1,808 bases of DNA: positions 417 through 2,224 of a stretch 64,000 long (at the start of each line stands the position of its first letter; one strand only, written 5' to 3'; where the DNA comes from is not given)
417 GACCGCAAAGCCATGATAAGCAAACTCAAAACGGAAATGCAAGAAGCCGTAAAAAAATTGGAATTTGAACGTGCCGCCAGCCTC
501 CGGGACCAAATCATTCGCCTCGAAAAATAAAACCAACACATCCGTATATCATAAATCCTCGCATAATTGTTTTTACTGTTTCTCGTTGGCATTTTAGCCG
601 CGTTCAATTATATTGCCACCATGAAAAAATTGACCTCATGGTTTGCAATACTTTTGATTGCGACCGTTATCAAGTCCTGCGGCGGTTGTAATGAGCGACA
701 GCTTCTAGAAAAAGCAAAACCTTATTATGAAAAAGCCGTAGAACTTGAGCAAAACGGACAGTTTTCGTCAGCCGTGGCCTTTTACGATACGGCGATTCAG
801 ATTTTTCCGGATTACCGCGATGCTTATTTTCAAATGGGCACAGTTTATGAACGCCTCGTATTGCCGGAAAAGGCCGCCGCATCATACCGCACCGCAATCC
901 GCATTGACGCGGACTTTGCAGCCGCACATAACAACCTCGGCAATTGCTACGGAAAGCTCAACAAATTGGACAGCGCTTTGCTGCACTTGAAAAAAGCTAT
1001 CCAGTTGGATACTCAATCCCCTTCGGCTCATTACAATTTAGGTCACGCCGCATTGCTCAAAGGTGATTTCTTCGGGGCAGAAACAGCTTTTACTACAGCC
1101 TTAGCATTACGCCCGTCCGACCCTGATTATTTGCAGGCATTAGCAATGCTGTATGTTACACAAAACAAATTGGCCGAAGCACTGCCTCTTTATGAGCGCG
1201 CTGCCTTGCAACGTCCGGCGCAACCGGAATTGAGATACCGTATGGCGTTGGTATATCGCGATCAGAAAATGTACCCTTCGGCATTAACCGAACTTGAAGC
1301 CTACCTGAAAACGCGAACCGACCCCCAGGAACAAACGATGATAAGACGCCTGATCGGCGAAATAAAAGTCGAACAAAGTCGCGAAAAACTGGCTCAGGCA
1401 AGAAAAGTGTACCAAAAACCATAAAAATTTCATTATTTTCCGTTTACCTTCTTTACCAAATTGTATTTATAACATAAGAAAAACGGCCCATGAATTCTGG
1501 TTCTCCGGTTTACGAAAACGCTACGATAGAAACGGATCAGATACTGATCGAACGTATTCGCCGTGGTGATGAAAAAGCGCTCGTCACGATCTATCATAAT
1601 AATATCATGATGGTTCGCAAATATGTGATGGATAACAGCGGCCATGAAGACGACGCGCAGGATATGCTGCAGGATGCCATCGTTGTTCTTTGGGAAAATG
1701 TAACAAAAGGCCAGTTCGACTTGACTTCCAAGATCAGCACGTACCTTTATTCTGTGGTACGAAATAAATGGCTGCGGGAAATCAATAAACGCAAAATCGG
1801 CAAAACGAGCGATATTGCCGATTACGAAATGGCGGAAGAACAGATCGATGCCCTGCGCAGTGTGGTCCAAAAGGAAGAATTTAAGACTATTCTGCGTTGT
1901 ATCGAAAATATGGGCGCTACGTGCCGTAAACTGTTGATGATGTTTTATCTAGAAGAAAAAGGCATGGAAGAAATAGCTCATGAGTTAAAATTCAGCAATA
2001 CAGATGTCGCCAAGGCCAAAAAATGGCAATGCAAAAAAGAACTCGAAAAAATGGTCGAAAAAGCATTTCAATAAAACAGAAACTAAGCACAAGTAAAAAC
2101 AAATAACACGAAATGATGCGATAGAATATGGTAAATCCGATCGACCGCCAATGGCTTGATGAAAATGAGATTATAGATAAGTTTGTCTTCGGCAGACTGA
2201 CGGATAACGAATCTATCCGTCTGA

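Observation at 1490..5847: ECF sigma / membrane protein / MobA-like / atypical Omp85 barrel gene string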

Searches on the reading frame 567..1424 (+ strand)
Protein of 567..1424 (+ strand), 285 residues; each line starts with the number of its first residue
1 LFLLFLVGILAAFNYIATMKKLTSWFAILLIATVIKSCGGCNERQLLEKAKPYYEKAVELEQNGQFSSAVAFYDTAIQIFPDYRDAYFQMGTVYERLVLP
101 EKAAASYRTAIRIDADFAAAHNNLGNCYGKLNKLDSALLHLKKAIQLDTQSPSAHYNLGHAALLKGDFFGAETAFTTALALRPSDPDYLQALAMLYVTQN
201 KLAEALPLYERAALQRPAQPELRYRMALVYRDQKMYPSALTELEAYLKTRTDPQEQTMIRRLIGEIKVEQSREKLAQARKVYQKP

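Call 3: search_protein_families(library=pfam, proteins=[window:567-1424:+], max_evalue=0.1)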
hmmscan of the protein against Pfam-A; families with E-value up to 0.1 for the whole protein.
window:567-1424:+ (285 aa): 25 families
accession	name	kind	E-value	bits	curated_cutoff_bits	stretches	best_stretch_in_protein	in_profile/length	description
PF00515.34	TPR_1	-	4.7e-32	108.9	27.8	4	118-148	1-31/34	Tetratricopeptide repeat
PF13414.12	TPR_11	-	1.7e-31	108.1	26.8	4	130-165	6-41/42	TPR repeat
PF07719.23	TPR_2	-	2.8e-29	99.2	27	4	118-148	1-31/34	Tetratricopeptide repeat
PF13181.12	TPR_8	-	8.5e-24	82.1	25.7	3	119-149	2-32/34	Tetratricopeptide repeat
PF14559.12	TPR_19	-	2.4e-22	79.5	25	4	132-195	5-68/68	Tetratricopeptide repeat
PF13431.12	TPR_17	-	3e-22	77.4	24.4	3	107-138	2-33/34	Tetratricopeptide repeat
PF13432.12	TPR_16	-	6.4e-20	71.7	32.7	4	191-253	2-62/65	Tetratricopeptide repeat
PF13424.12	TPR_12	-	1.6e-17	63.9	30.1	3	153-212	4-71/77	Tetratricopeptide repeat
PF13428.12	TPR_14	-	7.9e-16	57.4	23.5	2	186-227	1-42/44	Tetratricopeptide repeat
PF13371.12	TPR_9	-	1.4e-13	51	35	3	195-263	4-72/73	Tetratricopeptide repeat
PF13176.12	TPR_7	-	7.7e-12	44.8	27.9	1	189-218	2-33/36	Tetratricopeptide repeat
PF12895.13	ANAPC3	-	1.6e-07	31.9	27.2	1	172-245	9-81/82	Anaphase-promoting complex, cyclosome, subunit 3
PF04212.24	MIT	-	2.4e-06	28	30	1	47-80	1-34/66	MIT (microtubule interacting and transport) domain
PF23914.1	TPR_CcmH_CycH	-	5.9e-06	26.6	42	2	108-213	40-148/158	Cytochrome c-type biogenesis protein H TPR domain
PF17874.7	TPR_MalT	-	7e-06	26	45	1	154-283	42-185/336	MalT-like TPR region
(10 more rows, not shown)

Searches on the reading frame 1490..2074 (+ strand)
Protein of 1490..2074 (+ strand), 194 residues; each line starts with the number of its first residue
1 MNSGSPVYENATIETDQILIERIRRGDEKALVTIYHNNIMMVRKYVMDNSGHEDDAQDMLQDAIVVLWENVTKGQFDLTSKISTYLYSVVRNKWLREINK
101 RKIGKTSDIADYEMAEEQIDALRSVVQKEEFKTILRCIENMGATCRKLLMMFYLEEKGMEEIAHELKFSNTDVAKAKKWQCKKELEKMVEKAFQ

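Call 3: search_protein_families(library=pfam, proteins=[window:1490-2074:+], max_evalue=0.1)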
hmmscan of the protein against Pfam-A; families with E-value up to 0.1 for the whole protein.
window:1490-2074:+ (194 aa): 3 families
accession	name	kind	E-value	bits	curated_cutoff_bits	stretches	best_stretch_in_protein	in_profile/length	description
PF04542.20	Sigma70_r2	-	3e-08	33.8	24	1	37-102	4-69/71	Sigma-70 region 2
PF08281.18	Sigma70_r4_2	-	0.0017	18.4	25.7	1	134-173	4-43/54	Sigma-70, region 4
PF07374.17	DUF1492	-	0.023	15.3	21.5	1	122-178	39-93/100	Protein of unknown function (DUF1492)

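Call 4: search_protein_families(library=ncbifam, proteins=[window:1490-2074:+], max_evalue=0.1)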
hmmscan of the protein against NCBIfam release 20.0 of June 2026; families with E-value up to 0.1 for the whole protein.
window:1490-2074:+ (194 aa): 83 families (the best 25 are shown)
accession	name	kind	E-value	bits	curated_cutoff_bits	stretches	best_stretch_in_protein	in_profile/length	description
NF009168.0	PRK12515.1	subfamily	1.1e-19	70.6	236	1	11-190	4-180/189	RNA polymerase sigma factor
TIGR02985.1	Sig70_bacteroi1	subfamily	2.3e-19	70.2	126.4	1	32-176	4-150/162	RNA polymerase sigma-70 factor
TIGR02937.1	sigma70-ECF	superfamily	3e-19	69.2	42.9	1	34-178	6-155/165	sigma-70 family RNA polymerase sigma factor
TIGR02989.1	Sig-70_gvs1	subfamily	4.4e-16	59.2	124.55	1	30-176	2-146/158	RNA polymerase sigma-70 factor, Rhodopirellula/Verrucomicrobium family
NF007216.0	PRK09638.1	equivalog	1.1e-14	54.6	194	1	15-173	4-159/180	RNA polymerase sigma factor SigY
NF009190.0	PRK12538.1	equivalog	8.7e-12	45.2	303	1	4-168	39-199/233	RNA polymerase sigma factor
NF058625.1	sigma_PG0214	equivalog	1.6e-11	44.2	130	1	50-174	25-147/170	GFO_1088 family ECF-type sigma factor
NF009172.0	PRK12519.1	subfamily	3.3e-11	43.1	222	1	10-177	10-177/194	RNA polymerase sigma factor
NF009189.0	PRK12537.1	equivalog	3.8e-11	42.8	261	1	22-179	16-169/182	RNA polymerase sigma factor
TIGR02950.1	SigM_subfam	subfamily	8.9e-11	41.9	147.95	1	34-189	5-158/159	RNA polymerase sigma factor, SigM family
NF008894.0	PRK11924.3-1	equivalog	9.2e-11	42.1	258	1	13-182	6-174/188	RNA polymerase sigma factor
NF004113.0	PRK05602.1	equivalog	9.2e-11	41.7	208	1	12-169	28-182/211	RNA polymerase sigma factor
NF008888.0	PRK11922.1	equivalog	9.3e-11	41.8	204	1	11-191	12-198/231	RNA polymerase sigma factor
NF007223.0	PRK09641.1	equivalog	1e-10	41.8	209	1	18-183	7-178/187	RNA polymerase sigma factor SigW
NF007225.0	PRK09643.1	equivalog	1.4e-10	41.2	190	1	14-173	12-167/204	RNA polymerase sigma factor SigM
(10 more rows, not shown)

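Call 73: find_homologous_proteins(query=window:1490-2074:+, max_evalue=1e-20)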
Query window:1490-2074:+ (194 aa): 63 proteins with E <= 1e-20 among 91 candidates.
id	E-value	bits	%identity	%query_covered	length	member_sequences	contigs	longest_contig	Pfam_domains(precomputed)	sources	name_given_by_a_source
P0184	3.4e-121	420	99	100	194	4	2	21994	PF04542.21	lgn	-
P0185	1.1e-95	337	76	100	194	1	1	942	PF04542.21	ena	-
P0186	8.6e-94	330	77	100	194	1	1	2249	PF04542.21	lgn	-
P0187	3.4e-93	329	75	100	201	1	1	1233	PF04542.21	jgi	jgi:RNA polymerase sigma factor (sigma-70 family)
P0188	3.7e-92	325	75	100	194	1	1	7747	PF04542.21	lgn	-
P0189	4.7e-92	325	74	100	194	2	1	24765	PF04542.21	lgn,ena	-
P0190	2.1e-91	323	74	94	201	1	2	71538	PF04542.21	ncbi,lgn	-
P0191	4.3e-91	322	73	94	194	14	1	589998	PF04542.21,PF08281.19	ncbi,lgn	-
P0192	1.2e-90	320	73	94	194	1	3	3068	PF04542.21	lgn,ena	-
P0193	4.9e-89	315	71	100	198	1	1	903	PF04542.21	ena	-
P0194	4.2e-88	312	70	100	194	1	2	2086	PF04542.21,PF08281.19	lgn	-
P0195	1.6e-87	310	71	100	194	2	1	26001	PF04542.21,PF08281.19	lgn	-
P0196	2.0e-87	310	70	100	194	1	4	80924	PF04542.21,PF08281.19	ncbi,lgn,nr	ncbi:sigma-70 family RNA polymerase sigma factor [bacterium]|nr:sigma-70 family RNA polymerase sigma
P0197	3.0e-87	309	73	91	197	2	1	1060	PF04542.21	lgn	-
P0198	3.7e-86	306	70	99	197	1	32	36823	PF04542.21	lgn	-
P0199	4.5e-86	305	70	99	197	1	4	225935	PF04542.21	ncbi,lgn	-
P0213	9.2e-80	285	62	100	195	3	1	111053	PF04542.21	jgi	-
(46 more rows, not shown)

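Call 74: find_encoding_contigs(protein=P0191, flank=6000, max_places=2)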
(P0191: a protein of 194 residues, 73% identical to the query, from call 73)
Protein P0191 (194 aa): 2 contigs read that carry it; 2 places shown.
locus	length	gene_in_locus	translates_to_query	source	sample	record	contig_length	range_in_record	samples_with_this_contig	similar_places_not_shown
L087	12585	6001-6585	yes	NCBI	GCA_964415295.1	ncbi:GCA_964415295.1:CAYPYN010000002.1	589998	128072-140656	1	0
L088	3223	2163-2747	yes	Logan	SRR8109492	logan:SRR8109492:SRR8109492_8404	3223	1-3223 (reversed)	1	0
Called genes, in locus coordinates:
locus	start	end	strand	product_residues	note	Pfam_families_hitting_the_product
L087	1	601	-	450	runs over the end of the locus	PF13435:Cytochrome_C554 (weak)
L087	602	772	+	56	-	-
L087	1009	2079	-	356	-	PF00089:Trypsin, PF10459:Peptidase_S46 (faint), PF13365:Trypsin_2, PF00595:PDZ, PF13180:PDZ_2, PF17820:PDZ_6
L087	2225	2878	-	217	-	PF00923:TAL_FSA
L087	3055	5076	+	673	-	PF04851:ResIII, PF17757:UvrB_inter, PF27431:UvrB_3rd, PF00271:Helicase_C, PF12344:UvrB, PF02151:UVR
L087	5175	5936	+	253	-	-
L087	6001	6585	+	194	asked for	PF04542:Sigma70_r2, PF08281:Sigma70_r4_2 (faint)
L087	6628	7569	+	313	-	-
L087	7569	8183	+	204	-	PF12804:NTP_transf_3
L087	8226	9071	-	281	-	PF20230:DUF6588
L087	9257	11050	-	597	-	PF00664:ABC_membrane, PF00005:ABC_tran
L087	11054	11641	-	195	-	PF01467:CTP_transf_like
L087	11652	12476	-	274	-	PF00515:TPR_1 (faint), PF07719:TPR_2 (faint), PF13525:YfiO, PF12895:ANAPC3 (faint), PF13432:TPR_16 (faint), PF14559:TPR_19 (faint), PF13174:TPR_6 (faint), PF13428:TPR_14 (faint)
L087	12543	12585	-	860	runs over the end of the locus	-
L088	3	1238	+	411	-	?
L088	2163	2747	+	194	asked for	PF04542:Sigma70_r2, PF08281:Sigma70_r4_2 (faint)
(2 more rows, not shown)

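Call 75: find_encoding_contigs(protein=P0199, flank=6000, max_places=1)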
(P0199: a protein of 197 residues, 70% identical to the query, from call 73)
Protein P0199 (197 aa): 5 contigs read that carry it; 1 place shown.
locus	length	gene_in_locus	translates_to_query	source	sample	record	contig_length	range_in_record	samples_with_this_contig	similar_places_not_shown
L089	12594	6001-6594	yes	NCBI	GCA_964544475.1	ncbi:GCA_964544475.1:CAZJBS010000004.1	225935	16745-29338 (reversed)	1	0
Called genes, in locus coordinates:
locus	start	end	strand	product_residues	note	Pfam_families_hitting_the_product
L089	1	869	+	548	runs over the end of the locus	PF17391:Urocanase_N, PF01175:Urocanase, PF17392:Urocanase_C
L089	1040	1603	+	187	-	PF13505:OMP_b-brl (faint)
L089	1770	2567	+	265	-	-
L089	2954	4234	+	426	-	PF02844:GARS_N, PF01071:GARS_A, PF02843:GARS_C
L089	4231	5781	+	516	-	PF07833:Cu_amine_oxidN1, PF01520:Amidase_3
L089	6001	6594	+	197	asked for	PF04542:Sigma70_r2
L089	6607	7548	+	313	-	-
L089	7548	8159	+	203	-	PF12804:NTP_transf_3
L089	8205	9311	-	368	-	PF20230:DUF6588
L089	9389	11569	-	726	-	PF23381:Beta-prop_IFT122_1st, PF25172:Beta-prop_WDR3_2nd, PF25174:Beta-prop_THOC3, PF25175:Beta-prop_WDR5, PF25173:Beta-prop_WDR3_1st, PF24817:WD40_WDHD1_1st, PF25175:Beta-prop_WDR5, PF24807:WD40_CDC20-Fz, +39 more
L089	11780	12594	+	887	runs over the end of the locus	PF12768:Rax2 (weak), PF18962:Por_Secre_tail (weak), PF13860:FlgD_ig (weak)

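Call 76: find_encoding_contigs(protein=P0213, flank=6000, max_places=1)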
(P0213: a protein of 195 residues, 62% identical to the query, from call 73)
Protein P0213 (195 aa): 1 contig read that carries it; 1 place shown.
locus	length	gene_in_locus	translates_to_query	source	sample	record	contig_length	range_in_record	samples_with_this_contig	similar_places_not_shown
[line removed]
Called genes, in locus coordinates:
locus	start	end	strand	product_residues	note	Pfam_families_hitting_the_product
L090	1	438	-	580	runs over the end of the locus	PF00246:Peptidase_M14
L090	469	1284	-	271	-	PF06271:RDD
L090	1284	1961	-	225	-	-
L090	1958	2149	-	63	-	-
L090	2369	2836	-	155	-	PF18935:DUF5683 (faint)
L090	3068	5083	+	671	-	PF00270:DEAD (faint), PF04851:ResIII, PF17757:UvrB_inter, PF27431:UvrB_3rd, PF00271:Helicase_C, PF12344:UvrB, PF02151:UVR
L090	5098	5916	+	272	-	-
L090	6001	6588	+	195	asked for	PF04542:Sigma70_r2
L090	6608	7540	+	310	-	-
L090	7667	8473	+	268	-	PF07063:HGLS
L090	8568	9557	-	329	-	PF01018:GTP1_OBG, PF01926:MMR_HSR1, PF02421:FeoB_N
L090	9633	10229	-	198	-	PF00265:TK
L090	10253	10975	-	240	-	PF20772:TACO1_YebC_N, PF01709:Transcrip_reg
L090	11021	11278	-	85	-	-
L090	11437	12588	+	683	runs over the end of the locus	PF00578:AhpC-TSA, PF08534:Redoxin, PF00085:Thioredoxin (faint), PF13905:Thioredoxin_8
